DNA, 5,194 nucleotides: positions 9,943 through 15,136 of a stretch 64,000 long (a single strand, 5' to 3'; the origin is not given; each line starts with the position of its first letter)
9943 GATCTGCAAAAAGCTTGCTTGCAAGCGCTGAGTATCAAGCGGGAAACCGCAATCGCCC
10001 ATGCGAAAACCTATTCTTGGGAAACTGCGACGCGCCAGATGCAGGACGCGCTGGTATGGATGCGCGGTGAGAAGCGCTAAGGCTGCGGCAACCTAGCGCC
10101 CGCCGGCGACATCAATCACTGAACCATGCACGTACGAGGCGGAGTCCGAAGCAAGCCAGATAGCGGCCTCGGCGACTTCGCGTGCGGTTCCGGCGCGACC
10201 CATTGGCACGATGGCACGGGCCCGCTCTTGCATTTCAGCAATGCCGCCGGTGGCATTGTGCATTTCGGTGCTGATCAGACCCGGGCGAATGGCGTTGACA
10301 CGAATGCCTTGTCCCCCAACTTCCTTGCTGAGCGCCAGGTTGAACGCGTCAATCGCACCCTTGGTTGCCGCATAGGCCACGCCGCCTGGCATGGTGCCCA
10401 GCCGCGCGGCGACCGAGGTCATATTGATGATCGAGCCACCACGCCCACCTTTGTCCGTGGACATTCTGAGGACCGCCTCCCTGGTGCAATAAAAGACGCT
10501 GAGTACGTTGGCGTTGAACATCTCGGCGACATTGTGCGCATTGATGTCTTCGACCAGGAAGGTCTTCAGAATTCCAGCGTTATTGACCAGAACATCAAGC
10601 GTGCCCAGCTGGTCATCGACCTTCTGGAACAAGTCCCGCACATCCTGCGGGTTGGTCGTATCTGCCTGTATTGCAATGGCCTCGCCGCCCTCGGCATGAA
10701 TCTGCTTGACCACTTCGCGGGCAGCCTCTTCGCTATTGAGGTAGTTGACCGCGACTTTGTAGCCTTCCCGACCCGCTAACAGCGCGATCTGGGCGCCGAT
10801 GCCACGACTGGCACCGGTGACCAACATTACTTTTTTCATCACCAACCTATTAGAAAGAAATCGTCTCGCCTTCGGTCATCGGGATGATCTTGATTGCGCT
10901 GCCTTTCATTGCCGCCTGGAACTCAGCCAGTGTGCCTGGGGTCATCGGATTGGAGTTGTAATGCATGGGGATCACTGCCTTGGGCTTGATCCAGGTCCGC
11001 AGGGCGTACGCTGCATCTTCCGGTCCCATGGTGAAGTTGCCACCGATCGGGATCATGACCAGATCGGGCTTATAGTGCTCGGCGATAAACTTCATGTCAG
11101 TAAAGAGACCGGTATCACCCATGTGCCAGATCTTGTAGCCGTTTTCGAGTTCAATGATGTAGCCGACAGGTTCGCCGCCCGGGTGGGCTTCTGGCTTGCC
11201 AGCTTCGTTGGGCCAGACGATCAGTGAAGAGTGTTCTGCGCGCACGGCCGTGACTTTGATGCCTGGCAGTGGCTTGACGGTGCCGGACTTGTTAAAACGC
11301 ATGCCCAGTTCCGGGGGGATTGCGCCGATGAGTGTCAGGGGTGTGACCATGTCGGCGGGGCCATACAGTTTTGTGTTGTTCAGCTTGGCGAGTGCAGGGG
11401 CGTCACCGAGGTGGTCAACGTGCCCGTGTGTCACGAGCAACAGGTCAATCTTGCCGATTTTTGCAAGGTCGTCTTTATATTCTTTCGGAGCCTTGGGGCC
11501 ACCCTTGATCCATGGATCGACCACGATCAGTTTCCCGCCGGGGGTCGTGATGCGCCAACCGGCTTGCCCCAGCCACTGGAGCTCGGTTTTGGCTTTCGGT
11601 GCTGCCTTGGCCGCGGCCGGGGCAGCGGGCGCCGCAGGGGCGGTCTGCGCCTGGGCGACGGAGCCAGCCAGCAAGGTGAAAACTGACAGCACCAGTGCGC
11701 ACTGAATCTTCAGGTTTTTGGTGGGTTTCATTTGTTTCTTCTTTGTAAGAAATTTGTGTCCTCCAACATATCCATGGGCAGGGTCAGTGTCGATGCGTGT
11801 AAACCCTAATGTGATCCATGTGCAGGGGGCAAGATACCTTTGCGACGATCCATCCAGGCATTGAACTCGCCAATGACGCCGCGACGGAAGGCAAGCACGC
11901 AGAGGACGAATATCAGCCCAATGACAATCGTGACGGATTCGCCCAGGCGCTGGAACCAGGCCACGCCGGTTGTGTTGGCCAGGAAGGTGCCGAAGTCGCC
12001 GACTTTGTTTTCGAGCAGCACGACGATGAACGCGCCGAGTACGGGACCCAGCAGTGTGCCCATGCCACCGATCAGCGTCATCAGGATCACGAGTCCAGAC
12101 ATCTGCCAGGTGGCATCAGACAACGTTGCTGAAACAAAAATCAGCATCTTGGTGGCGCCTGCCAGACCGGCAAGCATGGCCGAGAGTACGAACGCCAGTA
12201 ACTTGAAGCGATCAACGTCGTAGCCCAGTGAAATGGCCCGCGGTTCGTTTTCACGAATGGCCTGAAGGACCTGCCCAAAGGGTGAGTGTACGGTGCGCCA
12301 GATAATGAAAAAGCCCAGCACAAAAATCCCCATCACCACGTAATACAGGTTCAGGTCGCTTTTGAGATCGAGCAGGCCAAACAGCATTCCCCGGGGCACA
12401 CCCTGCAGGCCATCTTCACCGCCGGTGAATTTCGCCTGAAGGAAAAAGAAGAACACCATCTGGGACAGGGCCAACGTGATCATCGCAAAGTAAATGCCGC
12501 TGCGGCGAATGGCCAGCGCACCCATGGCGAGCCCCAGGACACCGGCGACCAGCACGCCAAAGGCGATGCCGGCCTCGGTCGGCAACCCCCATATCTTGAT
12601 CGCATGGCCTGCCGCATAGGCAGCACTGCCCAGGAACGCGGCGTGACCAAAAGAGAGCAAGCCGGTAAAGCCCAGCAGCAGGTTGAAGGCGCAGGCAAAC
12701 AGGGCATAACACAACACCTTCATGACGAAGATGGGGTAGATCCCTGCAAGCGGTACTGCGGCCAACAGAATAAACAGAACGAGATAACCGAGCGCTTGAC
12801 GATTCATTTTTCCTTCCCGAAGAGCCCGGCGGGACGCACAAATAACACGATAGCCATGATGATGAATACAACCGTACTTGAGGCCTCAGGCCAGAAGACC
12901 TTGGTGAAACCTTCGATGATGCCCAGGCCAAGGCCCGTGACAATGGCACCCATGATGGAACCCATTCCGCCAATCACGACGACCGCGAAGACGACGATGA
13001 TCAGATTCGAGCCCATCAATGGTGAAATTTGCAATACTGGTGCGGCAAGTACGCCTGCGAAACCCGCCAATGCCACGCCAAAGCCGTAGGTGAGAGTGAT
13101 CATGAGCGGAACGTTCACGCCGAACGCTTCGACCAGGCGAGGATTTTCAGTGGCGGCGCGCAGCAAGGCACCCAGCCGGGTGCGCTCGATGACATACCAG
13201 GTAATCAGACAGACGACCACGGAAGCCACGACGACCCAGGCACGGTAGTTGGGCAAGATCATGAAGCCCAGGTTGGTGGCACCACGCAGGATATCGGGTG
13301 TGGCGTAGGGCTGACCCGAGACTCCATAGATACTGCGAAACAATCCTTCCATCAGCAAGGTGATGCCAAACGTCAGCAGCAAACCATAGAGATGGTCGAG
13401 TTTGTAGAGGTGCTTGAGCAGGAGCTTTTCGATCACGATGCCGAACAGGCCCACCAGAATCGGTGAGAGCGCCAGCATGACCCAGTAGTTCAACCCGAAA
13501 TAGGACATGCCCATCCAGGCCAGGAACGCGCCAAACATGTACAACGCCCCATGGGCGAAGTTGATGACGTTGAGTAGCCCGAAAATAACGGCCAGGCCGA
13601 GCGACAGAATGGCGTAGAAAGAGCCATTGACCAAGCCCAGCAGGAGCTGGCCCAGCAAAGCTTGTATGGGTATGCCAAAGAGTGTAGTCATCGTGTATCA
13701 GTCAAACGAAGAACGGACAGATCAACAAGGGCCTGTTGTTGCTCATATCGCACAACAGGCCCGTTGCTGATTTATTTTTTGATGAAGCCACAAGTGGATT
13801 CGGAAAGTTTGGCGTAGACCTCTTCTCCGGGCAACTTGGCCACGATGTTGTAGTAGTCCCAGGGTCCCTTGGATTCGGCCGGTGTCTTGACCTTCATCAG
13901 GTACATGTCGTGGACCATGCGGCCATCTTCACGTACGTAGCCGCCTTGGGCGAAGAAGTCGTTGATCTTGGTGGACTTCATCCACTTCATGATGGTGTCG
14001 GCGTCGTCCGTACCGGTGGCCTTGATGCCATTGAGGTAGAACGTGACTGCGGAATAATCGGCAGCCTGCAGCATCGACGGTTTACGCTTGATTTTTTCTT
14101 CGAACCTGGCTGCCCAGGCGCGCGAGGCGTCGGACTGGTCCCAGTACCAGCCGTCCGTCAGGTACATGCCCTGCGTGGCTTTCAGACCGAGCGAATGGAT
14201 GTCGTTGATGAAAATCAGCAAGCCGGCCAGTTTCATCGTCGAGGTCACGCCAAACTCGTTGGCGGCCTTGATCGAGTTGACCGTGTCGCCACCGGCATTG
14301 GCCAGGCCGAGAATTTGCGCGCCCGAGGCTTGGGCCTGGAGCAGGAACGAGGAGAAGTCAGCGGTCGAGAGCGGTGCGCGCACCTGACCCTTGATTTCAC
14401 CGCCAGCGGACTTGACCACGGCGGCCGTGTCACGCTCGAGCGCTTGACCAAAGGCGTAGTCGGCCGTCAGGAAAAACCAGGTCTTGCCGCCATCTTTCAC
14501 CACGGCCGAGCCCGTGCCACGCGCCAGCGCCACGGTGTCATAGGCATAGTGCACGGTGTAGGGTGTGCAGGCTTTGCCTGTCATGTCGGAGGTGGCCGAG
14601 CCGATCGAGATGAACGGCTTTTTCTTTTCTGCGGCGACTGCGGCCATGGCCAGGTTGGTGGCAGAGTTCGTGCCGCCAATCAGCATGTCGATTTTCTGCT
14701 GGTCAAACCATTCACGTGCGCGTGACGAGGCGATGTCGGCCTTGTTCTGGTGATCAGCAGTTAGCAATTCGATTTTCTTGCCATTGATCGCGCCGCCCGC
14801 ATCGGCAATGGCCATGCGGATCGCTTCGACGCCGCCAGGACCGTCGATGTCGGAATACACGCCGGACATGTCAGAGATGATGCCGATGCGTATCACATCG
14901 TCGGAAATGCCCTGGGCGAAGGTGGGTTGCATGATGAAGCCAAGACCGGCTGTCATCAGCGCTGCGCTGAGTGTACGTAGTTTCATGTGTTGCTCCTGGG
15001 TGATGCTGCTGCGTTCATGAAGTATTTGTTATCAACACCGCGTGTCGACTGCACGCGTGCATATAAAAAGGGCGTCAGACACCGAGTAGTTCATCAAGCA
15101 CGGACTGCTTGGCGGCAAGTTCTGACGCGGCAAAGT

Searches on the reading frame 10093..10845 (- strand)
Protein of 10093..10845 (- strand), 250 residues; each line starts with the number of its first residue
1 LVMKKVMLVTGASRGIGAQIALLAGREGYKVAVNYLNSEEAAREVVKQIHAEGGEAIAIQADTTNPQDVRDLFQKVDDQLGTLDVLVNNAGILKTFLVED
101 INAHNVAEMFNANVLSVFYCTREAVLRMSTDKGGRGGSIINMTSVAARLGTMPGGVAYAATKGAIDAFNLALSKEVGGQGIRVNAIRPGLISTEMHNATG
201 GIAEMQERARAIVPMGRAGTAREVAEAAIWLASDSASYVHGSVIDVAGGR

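Call 4: search_protein_families(library=pfam, proteins=[window:10093-10845:-])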
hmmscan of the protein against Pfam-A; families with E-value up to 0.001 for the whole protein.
window:10093-10845:- (250 aa): 4 families
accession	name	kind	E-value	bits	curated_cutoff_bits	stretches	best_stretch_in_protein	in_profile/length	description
PF13561.12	adh_short_C2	-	1.6e-57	195.2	27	1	11-249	1-234/236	Enoyl-(Acyl carrier protein) reductase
PF00106.31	adh_short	-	1.8e-52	178.1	26.6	1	5-198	1-189/195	short chain dehydrogenase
PF08659.16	KR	-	5.9e-11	43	22.6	1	7-171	3-162/180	KR domain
PF23441.1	SDR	-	8e-05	22.6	27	1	54-249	65-254/258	SDR-like rossmann domain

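Call 5: search_protein_families(library=ncbifam, proteins=[window:10093-10845:-], max_evalue=0.00001)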
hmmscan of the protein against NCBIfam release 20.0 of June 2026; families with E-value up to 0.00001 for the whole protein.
window:10093-10845:- (250 aa): 230 families (the best 25 are shown)
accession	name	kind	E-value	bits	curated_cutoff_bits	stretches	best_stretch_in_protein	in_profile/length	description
NF004777.0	PRK06123.1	equivalog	4e-91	304.9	383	1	3-250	2-249/249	SDR family oxidoreductase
NF005400.0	PRK06947.1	equivalog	4.7e-82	275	367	1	3-250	5-252/252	SDR family oxidoreductase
NF007273.0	PRK09730.1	equivalog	4.9e-81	271.7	406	1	5-250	2-247/247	SDR family oxidoreductase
NF005559.1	PRK07231.1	subfamily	1.7e-59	201.3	215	1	4-250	4-247/249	glucose 1-dehydrogenase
NF004198.0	PRK05653.1-3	equivalog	2.7e-59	200.6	296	1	4-250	7-246/248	3-oxoacyl-ACP reductase FabG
TIGR01830.1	3oxo_ACP_reduc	equivalog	1.1e-58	198.8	297.75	1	8-249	2-237/239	3-oxoacyl-[acyl-carrier-protein] reductase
NF009466.0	PRK12826.1-2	subfamily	9.8e-57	192.2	222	1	3-249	2-243/248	3-oxoacyl-ACP reductase FabG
NF006493.1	PRK08936.1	subfamily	4e-54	183.6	420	1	4-249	7-249/261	glucose-1-dehydrogenase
NF047420.2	EF_P_mod_YmfI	equivalog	1.3e-52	178.9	238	1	7-249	2-234/236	elongation factor P 5-aminopentanone reductase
NF004197.0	PRK05653.1-1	equivalog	4.8e-52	177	332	1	3-249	6-245/249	3-oxoacyl-ACP reductase FabG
NF004199.0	PRK05653.1-4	equivalog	4.9e-51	173.7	301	1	4-249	5-244/247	3-oxoacyl-ACP reductase FabG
NF052558.1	MBtsdlDhBudC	equivalog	2.7e-50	171.3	270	1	4-249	3-240/250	meso-2,3-butanediol dehydrogenase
NF004791.0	PRK06138.1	equivalog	5e-50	170.2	312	1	4-249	5-248/252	SDR family oxidoreductase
NF004200.0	PRK05653.1-5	equivalog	3.9e-49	167.4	273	1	3-249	1-240/242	3-oxoacyl-ACP reductase FabG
NF005214.0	PRK06701.1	subfamily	6.1e-49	166.8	413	1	4-249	48-288/293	SDR family oxidoreductase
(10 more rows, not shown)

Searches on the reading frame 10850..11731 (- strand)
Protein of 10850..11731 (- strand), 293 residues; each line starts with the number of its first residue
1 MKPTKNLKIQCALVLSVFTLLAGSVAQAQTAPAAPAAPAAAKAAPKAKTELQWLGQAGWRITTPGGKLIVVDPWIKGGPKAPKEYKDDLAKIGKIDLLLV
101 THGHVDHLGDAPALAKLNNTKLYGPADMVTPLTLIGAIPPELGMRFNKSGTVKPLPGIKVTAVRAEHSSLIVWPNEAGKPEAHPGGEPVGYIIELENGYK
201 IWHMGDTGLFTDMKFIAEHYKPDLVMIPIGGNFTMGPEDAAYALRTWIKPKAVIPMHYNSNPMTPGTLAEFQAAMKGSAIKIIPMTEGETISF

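Call 4: search_protein_families(library=pfam, proteins=[window:10850-11731:-])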
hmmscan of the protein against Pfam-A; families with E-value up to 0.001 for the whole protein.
window:10850-11731:- (293 aa): 3 families
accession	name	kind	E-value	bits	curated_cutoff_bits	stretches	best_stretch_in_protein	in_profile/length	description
PF13483.12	Lactamase_B_3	-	2.5e-25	89.8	24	1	50-257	1-160/160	Beta-lactamase superfamily domain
PF12706.13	Lactamase_B_2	-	6.5e-24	85.1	27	1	69-258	3-200/200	Beta-lactamase superfamily domain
PF00753.33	Lactamase_B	-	3.8e-11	43.7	22.7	1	64-245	13-179/196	Metallo-beta-lactamase superfamily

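Call 60: search_protein_families(library=ncbifam, proteins=[window:10850-11731:-], max_evalue=1e-8)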
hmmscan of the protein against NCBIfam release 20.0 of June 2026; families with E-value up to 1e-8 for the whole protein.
window:10850-11731:- (293 aa): 1 family
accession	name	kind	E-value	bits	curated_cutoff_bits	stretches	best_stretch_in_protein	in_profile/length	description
NF001911.0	PRK00685.1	equivalog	3.9e-58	196.6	144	1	50-292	2-227/228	metal-dependent hydrolase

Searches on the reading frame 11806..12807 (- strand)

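Call 4: search_protein_families(library=pfam, proteins=[window:11806-12807:-])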
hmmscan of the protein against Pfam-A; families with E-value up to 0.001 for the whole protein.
window:11806-12807:- (333 aa): 1 family
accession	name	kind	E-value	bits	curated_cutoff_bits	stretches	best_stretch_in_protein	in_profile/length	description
PF02653.21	BPD_transp_2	-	3.1e-35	122.1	26.8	1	29-301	7-266/269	Branched-chain amino acid transport system / permease component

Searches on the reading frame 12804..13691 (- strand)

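Call 4: search_protein_families(library=pfam, proteins=[window:12804-13691:-])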
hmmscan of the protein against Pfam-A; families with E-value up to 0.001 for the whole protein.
window:12804-13691:- (295 aa): 1 family
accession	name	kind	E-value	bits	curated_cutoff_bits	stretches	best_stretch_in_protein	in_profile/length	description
PF02653.21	BPD_transp_2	-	1.3e-36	126.6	26.8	1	17-283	3-269/269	Branched-chain amino acid transport system / permease component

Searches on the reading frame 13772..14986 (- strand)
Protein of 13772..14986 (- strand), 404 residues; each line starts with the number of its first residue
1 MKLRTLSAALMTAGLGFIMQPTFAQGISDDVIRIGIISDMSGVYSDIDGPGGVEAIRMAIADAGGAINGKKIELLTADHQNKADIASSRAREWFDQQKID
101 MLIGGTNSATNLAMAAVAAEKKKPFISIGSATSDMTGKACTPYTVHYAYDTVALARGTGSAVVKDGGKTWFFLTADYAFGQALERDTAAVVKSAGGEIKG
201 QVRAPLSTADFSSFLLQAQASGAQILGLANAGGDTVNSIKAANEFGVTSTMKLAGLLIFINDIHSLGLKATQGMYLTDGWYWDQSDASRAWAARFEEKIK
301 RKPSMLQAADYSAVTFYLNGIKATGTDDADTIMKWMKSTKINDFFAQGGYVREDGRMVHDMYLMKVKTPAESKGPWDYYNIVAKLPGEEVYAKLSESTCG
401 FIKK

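Call 4: search_protein_families(library=pfam, proteins=[window:13772-14986:-])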
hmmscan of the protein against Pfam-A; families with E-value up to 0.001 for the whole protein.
window:13772-14986:- (404 aa): 3 families
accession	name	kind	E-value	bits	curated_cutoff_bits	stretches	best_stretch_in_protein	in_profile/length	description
PF13458.12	Peripla_BP_6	-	5.3e-109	365.4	31.7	1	32-367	2-339/343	Periplasmic binding protein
PF13433.12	Peripla_BP_5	-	1.2e-15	57.9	27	2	163-342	129-312/363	Periplasmic binding protein domain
PF01094.35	ANF_receptor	-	2.9e-06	27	25.4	1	54-250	4-205/353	Receptor family ligand binding region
